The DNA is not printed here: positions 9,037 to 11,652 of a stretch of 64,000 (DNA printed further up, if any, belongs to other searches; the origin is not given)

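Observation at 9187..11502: Unusual 53-aa TPR-like repeat / coiled-coil protein as a possible third component of the TPS system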

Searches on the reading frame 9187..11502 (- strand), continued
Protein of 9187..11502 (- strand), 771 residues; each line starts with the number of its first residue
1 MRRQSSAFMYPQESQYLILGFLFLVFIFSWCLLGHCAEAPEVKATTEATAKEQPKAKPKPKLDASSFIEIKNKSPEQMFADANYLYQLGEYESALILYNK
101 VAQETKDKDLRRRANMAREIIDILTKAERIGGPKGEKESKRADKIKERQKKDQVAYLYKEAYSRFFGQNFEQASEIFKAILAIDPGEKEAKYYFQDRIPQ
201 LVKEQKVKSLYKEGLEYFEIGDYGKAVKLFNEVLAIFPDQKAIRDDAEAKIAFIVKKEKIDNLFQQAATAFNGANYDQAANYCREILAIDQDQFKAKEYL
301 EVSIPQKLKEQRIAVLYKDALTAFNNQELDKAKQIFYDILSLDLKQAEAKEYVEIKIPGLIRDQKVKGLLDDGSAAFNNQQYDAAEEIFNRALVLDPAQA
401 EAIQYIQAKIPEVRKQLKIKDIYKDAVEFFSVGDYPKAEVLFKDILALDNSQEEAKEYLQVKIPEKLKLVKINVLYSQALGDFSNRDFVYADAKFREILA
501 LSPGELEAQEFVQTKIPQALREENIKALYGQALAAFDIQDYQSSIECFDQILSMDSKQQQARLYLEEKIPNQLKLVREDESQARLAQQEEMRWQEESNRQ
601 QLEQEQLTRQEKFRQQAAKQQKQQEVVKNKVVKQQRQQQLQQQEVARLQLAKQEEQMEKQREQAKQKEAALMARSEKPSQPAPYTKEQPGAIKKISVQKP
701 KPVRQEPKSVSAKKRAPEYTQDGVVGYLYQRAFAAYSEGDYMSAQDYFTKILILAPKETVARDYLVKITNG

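Call 32: find_related_loci(query=A1, collection=genome_contigs, flank=7000)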
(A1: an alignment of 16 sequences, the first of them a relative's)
Query A1 (771 aa) in genome_contigs; peptide patterns used: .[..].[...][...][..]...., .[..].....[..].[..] (x = any residue, [..] = any of these).
180 stretches matched a pattern; 4 encode a relative of the query (tblastn E <= 1e-3); 4 distinct loci.
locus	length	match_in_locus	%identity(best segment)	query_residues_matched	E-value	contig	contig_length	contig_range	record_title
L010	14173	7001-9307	87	1-771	0e+0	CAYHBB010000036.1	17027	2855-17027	MAG TPA_asm: uncultured Planctomycetales bacterium isolate ERP119294_co2_534 genome assembly, contig: k141_2007175, whol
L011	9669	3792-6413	45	62-769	1e-143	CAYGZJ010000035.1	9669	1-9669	MAG TPA_asm: uncultured Planctomycetales bacterium isolate ERP119294_co1_460 genome assembly, contig: NODE_9854_length_9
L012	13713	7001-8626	38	18-765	1e-74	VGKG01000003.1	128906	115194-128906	MAG: Candidatus Omnitrophota bacterium isolate M_DeepCast_200m_m2_189 M_DeepCast_200m_m2_189_Ga0194113_10000038, whole g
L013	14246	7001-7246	40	64-144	2e-7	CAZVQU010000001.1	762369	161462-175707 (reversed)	MAG TPA_asm: uncultured Planctomycetia bacterium isolate SRP167671_co3_96 genome assembly, contig: NODE_2_length_762369_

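Call 34: predict_structure(alignment_id=A1)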
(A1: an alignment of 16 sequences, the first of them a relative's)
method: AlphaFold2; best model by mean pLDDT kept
length: 771 residues; sequences in the alignment: 16
mean_pLDDT: 79.3   pTM: 0.34
mean pLDDT of the five models: 79.3, 78.4, 76.5, 76.2, 75.4
residues with pLDDT >= 90: 403; 70-90: 197; 50-70: 55; < 50: 116
segments of 3 or more residues with pLDDT < 50: 1-10, 12-14, 33-63, 636-639, 649-652, 654-656, 658-682, 684-688, 690-701, 703-715
pLDDT, mean of each block of 10 residues (from residue 1): 38 59 70 44 30 36 50 77 79 84 81 81 75 71 78 88 91 92 88 91 90 93 91 85 90 92 95 95 95 93 93 95 94 96 93 93 93 96 96 93 94 93 95 94 94 93 92 94 94 95 92 93 91 92 93 89 91 84 78 79 78 69 53 50 50 46 32 33 40 34 37 52 87 92 94 88 89 57
secondary structure, 60 per line:
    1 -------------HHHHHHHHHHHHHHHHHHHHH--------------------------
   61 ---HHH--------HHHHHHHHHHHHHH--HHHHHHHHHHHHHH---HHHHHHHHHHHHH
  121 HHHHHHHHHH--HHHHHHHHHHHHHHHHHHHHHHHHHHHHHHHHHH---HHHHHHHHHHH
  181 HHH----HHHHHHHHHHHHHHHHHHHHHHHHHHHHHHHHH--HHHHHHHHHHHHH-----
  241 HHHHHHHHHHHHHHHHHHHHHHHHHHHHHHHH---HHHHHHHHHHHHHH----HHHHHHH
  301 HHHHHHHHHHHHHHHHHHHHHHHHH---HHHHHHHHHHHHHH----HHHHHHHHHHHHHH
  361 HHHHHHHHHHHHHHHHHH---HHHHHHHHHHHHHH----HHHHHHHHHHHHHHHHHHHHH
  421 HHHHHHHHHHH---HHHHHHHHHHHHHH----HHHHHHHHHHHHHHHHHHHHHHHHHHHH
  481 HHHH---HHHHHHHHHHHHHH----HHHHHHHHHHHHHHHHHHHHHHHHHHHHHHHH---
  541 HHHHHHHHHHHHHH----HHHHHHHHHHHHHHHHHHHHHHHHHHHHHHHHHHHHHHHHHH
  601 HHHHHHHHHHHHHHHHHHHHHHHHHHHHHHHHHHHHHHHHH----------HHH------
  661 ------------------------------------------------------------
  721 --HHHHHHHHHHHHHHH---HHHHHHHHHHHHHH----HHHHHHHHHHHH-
elements in order (helices of 4 or more, strands of 3 or more residues): H14-34 H75-88 H91-104 H108-130 H133-166 H170-183 H188-220 H223-235 H241-272 H276-289 H294-325 H329-342 H347-378 H382-395 H400-431 H435-448 H453-484 H488-501 H506-537 H541-554 H559-641 H723-737 H741-754 H759-770

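Call 36: search_protein_families(library=pfam, proteins=[L013:5918-8146:+, L013:8143-9969:+, L013:4296-5753:+, L013:1382-4243:+, L013:287-1381:+], max_evalue=0.001)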
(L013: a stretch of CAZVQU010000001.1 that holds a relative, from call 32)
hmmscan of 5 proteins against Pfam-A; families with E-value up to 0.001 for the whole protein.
L013:5918-8146:+ (742 aa): 0 families

L013:8143-9969:+ (608 aa): 4 families
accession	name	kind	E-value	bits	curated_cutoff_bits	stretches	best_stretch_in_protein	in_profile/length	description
PF03865.19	ShlB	-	4.7e-25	89.2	22.7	1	238-571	2-311/311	Haemolysin secretion/activation protein ShlB/FhaC/HecB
PF08479.16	POTRA_2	-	1.9e-17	63.3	24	1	103-176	3-76/76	POTRA domain, ShlB-type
PF01103.29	Omp85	-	1.6e-06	28.3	24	1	270-607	21-324/325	Omp85 superfamily domain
PF07244.20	POTRA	-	0.00043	21.4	21.3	0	179-218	4-43/79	Surface antigen variable number repeat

L013:4296-5753:+ (485 aa): 2 families
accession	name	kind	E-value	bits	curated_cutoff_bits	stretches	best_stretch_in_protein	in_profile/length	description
PF20154.4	LNT_N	-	8.5e-31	107.7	27.1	1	10-159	1-159/159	Apolipoprotein N-acyltransferase N-terminal domain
PF00795.27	CN_hydrolase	-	1.7e-19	70.6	23.2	1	213-425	2-224/256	Carbon-nitrogen hydrolase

L013:1382-4243:+ (953 aa): 6 families
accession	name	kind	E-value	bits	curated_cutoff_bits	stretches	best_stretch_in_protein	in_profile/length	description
PF07517.20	SecA_DEAD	-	1.2e-119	399.4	24.6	1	35-455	11-290/290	SecA DEAD-like domain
PF21090.3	P-loop_SecA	-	2e-87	292.6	27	1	470-681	1-205/205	SecA P-loop domain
PF07516.18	SecA_SW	-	1.1e-58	199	26.7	1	683-885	1-198/200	SecA Wing and Scaffold domain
PF01043.26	SecA_PP_bind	-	1.4e-32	113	23.5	1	269-411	6-110/110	SecA preprotein cross-linking domain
PF02810.21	SEC-C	-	1.4e-09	38.1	20.4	1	935-953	1-19/19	SEC-C motif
PF00270.35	DEAD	-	1.9e-06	28.2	26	1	128-251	14-133/167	DEAD/DEAH box helicase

L013:287-1381:+ (364 aa): 2 families
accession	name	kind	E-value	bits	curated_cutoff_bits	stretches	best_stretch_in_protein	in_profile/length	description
PF03462.23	PCRF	-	8.5e-53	179.5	24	1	29-213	3-194/194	PCRF domain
PF00472.26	RF-1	-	9.3e-41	138.9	35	1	221-331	1-116/116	RF-1 domain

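Call 39: fold_search(model_id=the predicted structure, library=pdb)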
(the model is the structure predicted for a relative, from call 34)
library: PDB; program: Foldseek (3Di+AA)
matches with E <= 10: 1188; with E <= 0.001: 125
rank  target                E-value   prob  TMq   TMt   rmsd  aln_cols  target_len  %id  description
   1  8chy                  4.2e-08  1.00  0.05  0.14  50.2       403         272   18  Crystal structure of an 8-repeat consensus TPR superhelix with Zinc. (released 2024-02-21)
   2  9qhb                  1.6e-07  1.00  0.05  0.15  51.1       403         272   18  Crystal structure of 16-repeat CTPR protein with eliminated coordination sites (released 2025-10-22)
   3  3ieg_A                3.1e-07  1.00  0.09  0.16  55.6       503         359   14  Crystal Structure of P58(IPK) TPR Domain at 2.5 A (released 2010-03-31)
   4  2y4t_B                5.0e-07  1.00  0.09  0.15  59.5       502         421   13  Crystal structure of the human co-chaperone P58(IPK) (released 2011-08-10)
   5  8dtf_A                5.2e-07  1.00  0.08  0.08  50.1       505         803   12  Cryo-EM structure of the full length Arabidopsis SPY with complete TPRs (released 2023-03-08)
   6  9gaw_J                7.5e-07  1.00  0.08  0.11  64.2       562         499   14  High-resolution structure of the Anaphase-promoting complex/cyclosome (APC/C) bound to co-activator Cdh1 (released 2024-08-14)
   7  7y4i_A                8.6e-07  1.00  0.08  0.07  53.8       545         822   12  Crystal structure of SPINDLY in complex with GDP (released 2022-12-07)
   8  9qhc_B                1.0e-06  1.00  0.06  0.15  48.3       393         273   18  Crystal structure of 8-repeat CTPR protein with eliminated coordination sites (released 2025-10-22)
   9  1w3b_A                1.3e-06  1.00  0.08  0.13  60.0       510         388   12  The superhelical TPR domain of O-linked GlcNAc transferase reveals structural similarities to importin alpha. (released 2004-09-09)
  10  8dtg_B                1.6e-06  1.00  0.06  0.06  53.3       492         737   11  Cryo-EM structure of Arabidopsis SPY alternative conformation 1 (released 2023-03-08)
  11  2y4t_A                2.2e-06  1.00  0.09  0.15  54.9       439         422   15  Crystal structure of the human co-chaperone P58(IPK) (released 2011-08-10)
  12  8dtg_A                3.5e-06  1.00  0.08  0.08  50.1       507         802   12  Cryo-EM structure of Arabidopsis SPY alternative conformation 1 (released 2023-03-08)
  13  2y4u                  3.6e-06  1.00  0.08  0.13  50.6       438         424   15  Crystal structure of human P58(IPK) in space group P312 (released 2011-08-10)
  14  8dth_A                3.8e-06  1.00  0.06  0.06  53.3       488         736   12  Cryo-EM structure of Arabidopsis SPY alternative conformation 2 (released 2023-03-08)
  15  7y4i_B                4.0e-06  1.00  0.07  0.07  55.2       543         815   11  Crystal structure of SPINDLY in complex with GDP (released 2022-12-07)
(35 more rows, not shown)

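Call 56: search_protein_families(library=ncbifam, proteins=[window:9187-11502:-, L013:5918-8146:+], max_evalue=0.01)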
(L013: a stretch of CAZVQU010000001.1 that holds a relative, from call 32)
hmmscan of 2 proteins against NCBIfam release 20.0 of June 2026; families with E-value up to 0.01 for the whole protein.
window:9187-11502:- (771 aa): 3 families
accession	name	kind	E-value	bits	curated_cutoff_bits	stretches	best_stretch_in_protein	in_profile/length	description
TIGR02552.1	LcrH_SycD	equivalog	4.2e-15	55.7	104.8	0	151-189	15-53/136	SycD/LcrH family type III secretion system chaperone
TIGR03302.1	OM_YfiO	subfamily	3.3e-07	30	81.4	1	201-244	27-70/239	outer membrane protein assembly factor BamD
NF042912.1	Amuc_1098_fam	equivalog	3.5e-06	25.3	750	0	205-247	153-195/805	Amuc_1098 family type IV pilus outer membrane protein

L013:5918-8146:+ (742 aa): 0 families

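Call 90: search_solved_structures(query=A1, max_evalue=0.001)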
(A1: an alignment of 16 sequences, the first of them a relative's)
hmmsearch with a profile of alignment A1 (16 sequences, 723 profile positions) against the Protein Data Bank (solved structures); distinct sequences matched with E-value up to 0.001: 36.
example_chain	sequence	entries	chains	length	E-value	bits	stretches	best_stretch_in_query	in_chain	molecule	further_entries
9qhb_A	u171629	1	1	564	2.9e-33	118.3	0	152-236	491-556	Engineered tetratricopeptide repeat protein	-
8bu0_A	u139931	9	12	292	3.5e-21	78.4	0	200-236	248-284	Consensus tetratricopeptide repeat protein | Crystal structure of an 8-repeat consensus TPR superhelix with Zinc. | Monomer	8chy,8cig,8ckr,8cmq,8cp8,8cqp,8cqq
9qhc_A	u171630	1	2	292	7.8e-20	73.9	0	200-236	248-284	Engineered tetratricopeptide repeat protein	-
1na0_A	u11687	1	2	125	2.6e-11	45.7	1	152-236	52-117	designed protein CTPR3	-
3kd7_A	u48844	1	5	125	3.3e-11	45.4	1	197-236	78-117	CTPR390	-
8ch0_A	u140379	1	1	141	3.7e-11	45.2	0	200-230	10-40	Consensus tetratricopeptide repeat protein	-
2fo7_A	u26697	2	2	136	4.5e-11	44.9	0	681-708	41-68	SYNTHETIC CONSENSUS TPR PROTEIN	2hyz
7obi_A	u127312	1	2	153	5.9e-11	44.6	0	205-234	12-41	CTPR-rv4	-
9gzg_A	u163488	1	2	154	3.6e-10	42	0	208-236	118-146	Engineered CTPR protein with glutamic acids for conductivity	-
8ump_A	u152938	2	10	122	6e-09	37.9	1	156-236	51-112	T33-ml35-redesigned-TPR-domain-fold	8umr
1na3_A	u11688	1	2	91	2.1e-08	36.1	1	200-236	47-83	designed protein CTPR2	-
6v8e_A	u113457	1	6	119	2.4e-08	36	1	200-236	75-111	Designed protein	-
2wqh_A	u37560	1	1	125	5.4e-08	34.8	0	679-709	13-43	CTPR3Y3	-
5hrz_A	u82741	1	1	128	1.4e-07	33.4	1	200-236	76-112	TPR domain protein 1na0C3_3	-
6vfh_A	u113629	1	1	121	3.7e-07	32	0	139-179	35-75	T33_dn10A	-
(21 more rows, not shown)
